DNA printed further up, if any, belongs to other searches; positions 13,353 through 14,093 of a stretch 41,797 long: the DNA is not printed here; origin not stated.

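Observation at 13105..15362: attP-proximal five-gene cassette with weak spore-coat/exosporium-like features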

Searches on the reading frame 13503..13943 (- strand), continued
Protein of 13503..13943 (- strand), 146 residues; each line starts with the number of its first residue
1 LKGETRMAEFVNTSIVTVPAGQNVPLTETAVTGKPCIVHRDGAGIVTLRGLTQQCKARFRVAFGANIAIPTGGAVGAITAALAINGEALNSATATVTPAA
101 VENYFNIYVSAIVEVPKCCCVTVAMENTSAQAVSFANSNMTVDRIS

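Call 30: find_related_loci(query=A1, collection=genome_contigs, flank=8000)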
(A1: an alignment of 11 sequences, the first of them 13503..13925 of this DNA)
Query A1 (140 aa) in genome_contigs; peptide patterns used: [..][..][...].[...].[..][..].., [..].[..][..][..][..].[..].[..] (x = any residue, [..] = any of these).
133 stretches matched a pattern; 89 encode a relative of the query (tblastn E <= 1e-3); the best 80 are kept; 80 distinct loci.
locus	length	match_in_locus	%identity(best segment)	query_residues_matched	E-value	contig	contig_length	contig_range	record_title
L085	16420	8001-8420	92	1-140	4e-81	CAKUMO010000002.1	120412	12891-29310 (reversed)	MAG: uncultured Oscillospiraceae bacterium isolate REFINED_METABAT215_TOP10_CONTIGS_1500_ASSEMBLY_K77_MERGED__Hadza_MoBi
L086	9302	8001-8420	84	1-140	8e-75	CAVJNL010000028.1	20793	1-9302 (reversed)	Clostridium sp. CAG:413 isolate H07681-L1_cleanbin_000017 genome assembly, contig: Spades_H07681-L1_contig_1587, whole g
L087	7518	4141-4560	84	1-140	2e-73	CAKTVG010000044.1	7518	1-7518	MAG: uncultured Oscillospiraceae bacterium isolate REFINED_METABAT215_TOP10_CONTIGS_1500_ASSEMBLY_K77_MERGED__Hadza_PheC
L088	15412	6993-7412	81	1-140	6e-71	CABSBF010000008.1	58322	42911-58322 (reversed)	MAG TPA_asm: uncultured Clostridiales bacterium isolate MGYG-HGUT-02115 genome assembly, contig: GUT_GENOME129046_8, who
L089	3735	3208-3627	77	1-140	2e-70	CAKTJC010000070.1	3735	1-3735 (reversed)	MAG: uncultured Oscillospiraceae bacterium isolate REFINED_METABAT215_TOP10_CONTIGS_1500_ASSEMBLY_K77_MERGED__Hadza_MoBi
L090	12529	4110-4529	79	1-140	2e-69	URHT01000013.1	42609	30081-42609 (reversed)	uncultured Clostridiales bacterium isolate UMGS1012 genome assembly, contig: NODE_189_length_42609_cov_7.144334, whole g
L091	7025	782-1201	76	1-140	7e-69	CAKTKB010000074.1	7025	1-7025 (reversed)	MAG: uncultured Oscillospiraceae bacterium isolate REFINED_METABAT215_TOP10_CONTIGS_1500_ASSEMBLY_K77_MERGED__Hadza_MoBi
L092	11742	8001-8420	79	1-140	2e-68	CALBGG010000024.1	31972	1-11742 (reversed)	MAG TPA_asm: uncultured Clostridia bacterium isolate SRR1747065_bin.49_CONCOCT_v1.1_MAG genome assembly, contig: ERZ8082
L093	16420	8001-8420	79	1-140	7e-68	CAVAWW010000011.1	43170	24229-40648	bacterium isolate H07622-L1_cleanbin_000020 genome assembly, contig: Spades_H07622-L1_contig_471, whole genome shotgun s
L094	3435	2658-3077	76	1-140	1e-67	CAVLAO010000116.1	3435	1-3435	Bacteroides sp. CAG:927 isolate H07659-L1_cleanbin_000044 genome assembly, contig: Spades_H07659-L1_contig_16774, whole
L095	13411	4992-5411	74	1-140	1e-65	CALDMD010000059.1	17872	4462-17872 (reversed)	MAG TPA_asm: uncultured Prevotella sp. isolate SRR1747041_bin.42_CONCOCT_v1.1_MAG genome assembly, contig: ERZ808270.689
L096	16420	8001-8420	74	1-140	8e-66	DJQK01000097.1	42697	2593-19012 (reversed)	MAG TPA_asm: Clostridiales bacterium UBA6388 UBA6388_contig_6135, whole genome shotgun sequence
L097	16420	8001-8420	71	1-140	5e-65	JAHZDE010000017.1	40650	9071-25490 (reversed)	MAG: Clostridiales bacterium isolate HRGM_Genome_2450 HRGM_Genome_2450_17, whole genome shotgun sequence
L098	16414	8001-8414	72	1-138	4e-65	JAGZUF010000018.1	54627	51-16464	MAG: Oscillospiraceae bacterium isolate L1_007_365G1_dasL1_007_365G1_maxbin2.maxbin.026sta_sub L1_007_365G1_scaffold_465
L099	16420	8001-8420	74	1-140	7e-65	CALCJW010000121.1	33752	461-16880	MAG TPA_asm: uncultured Clostridia bacterium isolate ERR1600602_bin.57_CONCOCT_v1.1_MAG genome assembly, contig: ERZ1311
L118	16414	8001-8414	58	1-138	3e-48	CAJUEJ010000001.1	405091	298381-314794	MAG TPA_asm: uncultured Hungatella sp. isolate MGBC130490 genome assembly, contig: MGBC130490.1, whole genome shotgun se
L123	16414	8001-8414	57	1-138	6e-48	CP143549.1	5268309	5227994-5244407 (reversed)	Lachnospiraceae bacterium JLR.KK009 strain JLR.KK002 chromosome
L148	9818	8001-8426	48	1-140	8e-38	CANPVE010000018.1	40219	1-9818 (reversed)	MAG: uncultured Clostridia bacterium isolate Lapin-001__bin41 genome assembly, contig: Lapin-001__NODE_1256_length_40219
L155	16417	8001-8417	47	3-140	1e-33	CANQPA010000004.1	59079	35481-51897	MAG: uncultured Bacilli bacterium isolate Lapin-032__bin42 genome assembly, contig: Lapin-032__NODE_909_length_59079_cov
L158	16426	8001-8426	44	1-140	4e-31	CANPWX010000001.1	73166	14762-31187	MAG: uncultured Bacilli bacterium isolate Lapin-004__bin21 genome assembly, contig: Lapin-004__NODE_360_length_73166_cov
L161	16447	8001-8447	43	1-140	1e-28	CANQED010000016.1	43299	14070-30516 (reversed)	MAG: uncultured Ruminiclostridium sp. isolate Lapin-002__bin51 genome assembly, contig: Lapin-002__NODE_1128_length_4329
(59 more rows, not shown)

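Call 49: predict_structure(alignment_id=A7)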
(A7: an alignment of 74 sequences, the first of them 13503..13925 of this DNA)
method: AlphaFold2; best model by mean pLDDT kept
length: 140 residues; sequences in the alignment: 74
mean_pLDDT: 93.3   pTM: 0.86
mean pLDDT of the five models: 93.3, 91.8, 91.7, 90.9, 85.6
residues with pLDDT >= 90: 114; 70-90: 26; 50-70: 0; < 50: 0
segments of 3 or more residues with pLDDT < 50: none
pLDDT, mean of each block of 10 residues (from residue 1): 95 95 90 88 94 97 90 95 93 87 96 96 96 94
secondary structure, 60 per line:
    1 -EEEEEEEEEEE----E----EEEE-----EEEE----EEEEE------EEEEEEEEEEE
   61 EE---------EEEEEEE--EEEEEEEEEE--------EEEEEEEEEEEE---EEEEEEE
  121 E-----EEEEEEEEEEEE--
elements in order: E2-12 E22-25 E31-34 E39-43 E50-62 E72-78 E81-90 E99-110 E114-121 E127-138

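Call 51: fold_search(model_id=the predicted structure, library=pdb)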
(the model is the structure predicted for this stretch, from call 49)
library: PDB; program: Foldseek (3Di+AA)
matches with E <= 10: 1900; with E <= 0.001: 157
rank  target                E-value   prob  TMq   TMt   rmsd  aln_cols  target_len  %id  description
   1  9h38_L                4.5e-07  1.00  0.71  0.71   3.5       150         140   12  C-terminal domain of the F-ENA tip fibrillum F-BclA from Bacillus thuringiensis (released 2025-03-12)
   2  9h38_M                6.2e-07  1.00  0.70  0.73   3.0       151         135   10  C-terminal domain of the F-ENA tip fibrillum F-BclA from Bacillus thuringiensis (released 2025-03-12)
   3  9h38_K                9.1e-07  1.00  0.76  0.76   2.6       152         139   10  C-terminal domain of the F-ENA tip fibrillum F-BclA from Bacillus thuringiensis (released 2025-03-12)
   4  9h3d_E                1.0e-06  1.00  0.74  0.71   3.9       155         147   12  F-ENA exosporium anchoring complex between ExsF and a peptide derived from the N-terminus of F-Anchor (released 2025-03-12)
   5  7r1m_A                1.4e-06  1.00  0.75  0.68   4.2       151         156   11  Crystal structure of ExsFA, a Bacillus cereus spore exosporium protein (released 2023-02-15)
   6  3tyj                  1.9e-06  1.00  0.70  0.72   3.2       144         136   12  Bacillus collagen-like protein of anthracis P159S mutant (released 2012-03-14)
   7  9h38_R                1.9e-06  1.00  0.71  0.70   3.6       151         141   12  C-terminal domain of the F-ENA tip fibrillum F-BclA from Bacillus thuringiensis (released 2025-03-12)
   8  7r1m_B                2.2e-06  1.00  0.68  0.63   4.3       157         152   14  Crystal structure of ExsFA, a Bacillus cereus spore exosporium protein (released 2023-02-15)
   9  9h38_A                2.4e-06  1.00  0.76  0.76   2.5       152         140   10  C-terminal domain of the F-ENA tip fibrillum F-BclA from Bacillus thuringiensis (released 2025-03-12)
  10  3twi_A                2.6e-06  1.00  0.71  0.73   3.1       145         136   13  Variable Lymphocyte Receptor Recognition of the Immunodominant Glycoprotein of Bacillus anthracis Spores (released 2012-03-14)
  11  9h3d_D                3.0e-06  1.00  0.76  0.72   3.7       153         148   11  F-ENA exosporium anchoring complex between ExsF and a peptide derived from the N-terminus of F-Anchor (released 2025-03-12)
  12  8d02                  3.0e-06  1.00  0.72  0.69   3.6       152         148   13  Crystal Structure of Bacillus anthracis BxpB (released 2023-05-24)
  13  9h38_B                3.8e-06  1.00  0.71  0.72   3.0       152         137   10  C-terminal domain of the F-ENA tip fibrillum F-BclA from Bacillus thuringiensis (released 2025-03-12)
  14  9h38_S                5.5e-06  1.00  0.70  0.71   3.7       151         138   10  C-terminal domain of the F-ENA tip fibrillum F-BclA from Bacillus thuringiensis (released 2025-03-12)
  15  2r6q                  6.1e-06  1.00  0.66  0.67   3.5       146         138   13  Crystal Structure of BclA-island Construct (released 2009-03-10)
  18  7r5i_B                9.5e-06  1.00  0.65  0.63   4.5       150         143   13  High resolution Crystal structure of ExsFA, a Bacillus cereus spore exosporium protein (released 2023-08-23)
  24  7r5i_C                1.5e-05  1.00  0.68  0.65   4.4       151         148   14  High resolution Crystal structure of ExsFA, a Bacillus cereus spore exosporium protein (released 2023-08-23)
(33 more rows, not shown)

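Call 54: search_protein_families(library=pfam, proteins=[L123:1156-2430:+, L161:1870-3126:+, L148:8911-9225:+, L123:6825-7937:+, L118:7226-7936:+, L123:3520-3906:+, L161:5477-6160:+, L123:11245-11850:+, L123:11882-12841:+], max_evalue=0.01)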
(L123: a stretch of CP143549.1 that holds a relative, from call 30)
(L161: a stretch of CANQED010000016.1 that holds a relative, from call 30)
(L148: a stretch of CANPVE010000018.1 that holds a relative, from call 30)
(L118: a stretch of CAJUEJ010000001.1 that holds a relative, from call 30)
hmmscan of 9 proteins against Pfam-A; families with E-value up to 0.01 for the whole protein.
L123:1156-2430:+ (425 aa): 1 family
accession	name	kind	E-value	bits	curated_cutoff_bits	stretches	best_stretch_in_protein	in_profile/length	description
PF06152.16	Phage_min_cap2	-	2.6e-55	188.3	26.3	1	24-384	19-350/366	Phage minor capsid protein 2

L161:1870-3126:+ (419 aa): 1 family
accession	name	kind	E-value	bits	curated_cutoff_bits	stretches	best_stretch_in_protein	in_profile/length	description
PF06152.16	Phage_min_cap2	-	8.2e-73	245.9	26.3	1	2-381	1-365/366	Phage minor capsid protein 2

L148:8911-9225:+ (105 aa): 0 families

L123:6825-7937:+ (371 aa): 1 family
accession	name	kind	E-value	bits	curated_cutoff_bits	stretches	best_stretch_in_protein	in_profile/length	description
PF00145.23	DNA_methylase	-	2.9e-58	198.3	22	1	51-370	2-323/324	C-5 cytosine-specific DNA methylase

L118:7226-7936:+ (237 aa): 0 families

L123:3520-3906:+ (129 aa): 0 families

L161:5477-6160:+ (228 aa): 1 family
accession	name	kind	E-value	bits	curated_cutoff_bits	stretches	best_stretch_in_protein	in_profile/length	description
PF14386.11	DUF4417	-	6.6e-56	189.1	28.9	1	26-210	3-182/183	Domain of unknown function (DUF4417)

L123:11245-11850:+ (202 aa): 1 family
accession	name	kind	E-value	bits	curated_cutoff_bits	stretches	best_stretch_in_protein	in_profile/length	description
PF06810.17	Phage_scaffold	-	1.8e-14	54.5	35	1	4-175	2-165/170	Phage capsid assembly scaffolding protein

L123:11882-12841:+ (320 aa): 0 families

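Call 56: fold_search(model_id=the predicted structure, library=viral)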
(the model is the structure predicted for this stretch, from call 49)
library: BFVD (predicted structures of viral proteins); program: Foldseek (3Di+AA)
matches with E <= 10: 1913; with E <= 0.001: 394
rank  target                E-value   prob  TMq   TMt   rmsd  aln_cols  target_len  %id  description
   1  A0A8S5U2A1            7.3e-13  1.00  0.89  0.92   1.5       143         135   28  Uncharacterized protein [Siphoviridae sp. ctqzz19]
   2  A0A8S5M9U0            3.0e-10  1.00  0.85  0.86   2.0       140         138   21  Uncharacterized protein [Siphoviridae sp. ctv4j104]
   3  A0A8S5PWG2            6.1e-10  1.00  0.82  0.84   2.2       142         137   22  Uncharacterized protein [Myoviridae sp. ctWiL39]
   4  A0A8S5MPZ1            6.1e-10  1.00  0.83  0.89   2.0       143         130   20  Uncharacterized protein [Podoviridae sp. ctoqT5]
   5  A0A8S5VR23            2.5e-09  1.00  0.83  0.86   1.8       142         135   25  (no name in the UniProt tables at hand)
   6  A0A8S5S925            4.1e-09  1.00  0.85  0.84   2.3       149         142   22  BclA protein [Phage sp. ctGns7]
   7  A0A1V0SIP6            1.7e-08  1.00  0.71  0.25   3.0       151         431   18  Collagen triple helix repeat motif-containing protein [Klosneuvirus KNV1]
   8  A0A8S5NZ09            4.0e-08  1.00  0.74  0.72   3.1       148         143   18  Uncharacterized protein [Siphoviridae sp. ctiMP24]
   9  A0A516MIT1            5.9e-08  1.00  0.66  0.27   4.2       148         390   19  (no name in the UniProt tables at hand)
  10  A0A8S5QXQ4            1.4e-07  1.00  0.72  0.67   3.7       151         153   17  Uncharacterized protein [Siphoviridae sp. ct9lR64]
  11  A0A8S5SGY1            1.6e-07  1.00  0.77  0.74   2.6       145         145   14  BclA protein [Siphoviridae sp. ctzyE57]
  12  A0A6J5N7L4            1.7e-07  1.00  0.75  0.55   3.4       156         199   15  Uncharacterized protein [uncultured Caudovirales phage]
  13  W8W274                3.4e-07  1.00  0.70  0.40   4.5       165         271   13  Uncharacterized protein [Invertebrate iridescent virus 30]
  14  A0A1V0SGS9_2          3.5e-07  1.00  0.73  0.15   3.2       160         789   10  Collagen triple helix repeat containing protein [Hokovirus HKV1]
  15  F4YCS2                3.5e-07  1.00  0.71  0.52   4.0       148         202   12  (no name in the UniProt tables at hand)
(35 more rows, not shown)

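Call 70: search_protein_representatives(alignment_id=A7)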
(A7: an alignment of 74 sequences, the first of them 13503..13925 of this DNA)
Query: 74 sequences, 140 profile positions. Proteins with E-value up to 0.001 (for the whole library): 922; up to 1e-10: 573; up to 1e-30: 131. The best 150 are listed.
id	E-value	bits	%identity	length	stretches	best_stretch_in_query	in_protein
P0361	8.7e-64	229.6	-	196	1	11-140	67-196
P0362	3.3e-62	224.5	-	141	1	1-140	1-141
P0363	2.4e-60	218.5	-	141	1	1-140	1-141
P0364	1.0e-59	216.5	-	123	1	2-124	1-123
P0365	5.3e-56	204.4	-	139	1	2-140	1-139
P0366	4.0e-53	195.1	-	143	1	2-140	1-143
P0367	3.4e-51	188.9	-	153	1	30-140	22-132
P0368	1.0e-50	187.3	-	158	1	29-139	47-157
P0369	1.3e-50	187.0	-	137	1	1-137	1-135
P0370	8.7e-50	184.3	-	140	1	2-140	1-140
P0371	1.9e-49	183.2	-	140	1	1-138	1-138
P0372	6.5e-49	181.5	-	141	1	1-138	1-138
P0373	4.9e-48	178.6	-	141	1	2-140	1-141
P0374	1.7e-47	176.8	-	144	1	1-139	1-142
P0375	2.5e-47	176.3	-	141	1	2-140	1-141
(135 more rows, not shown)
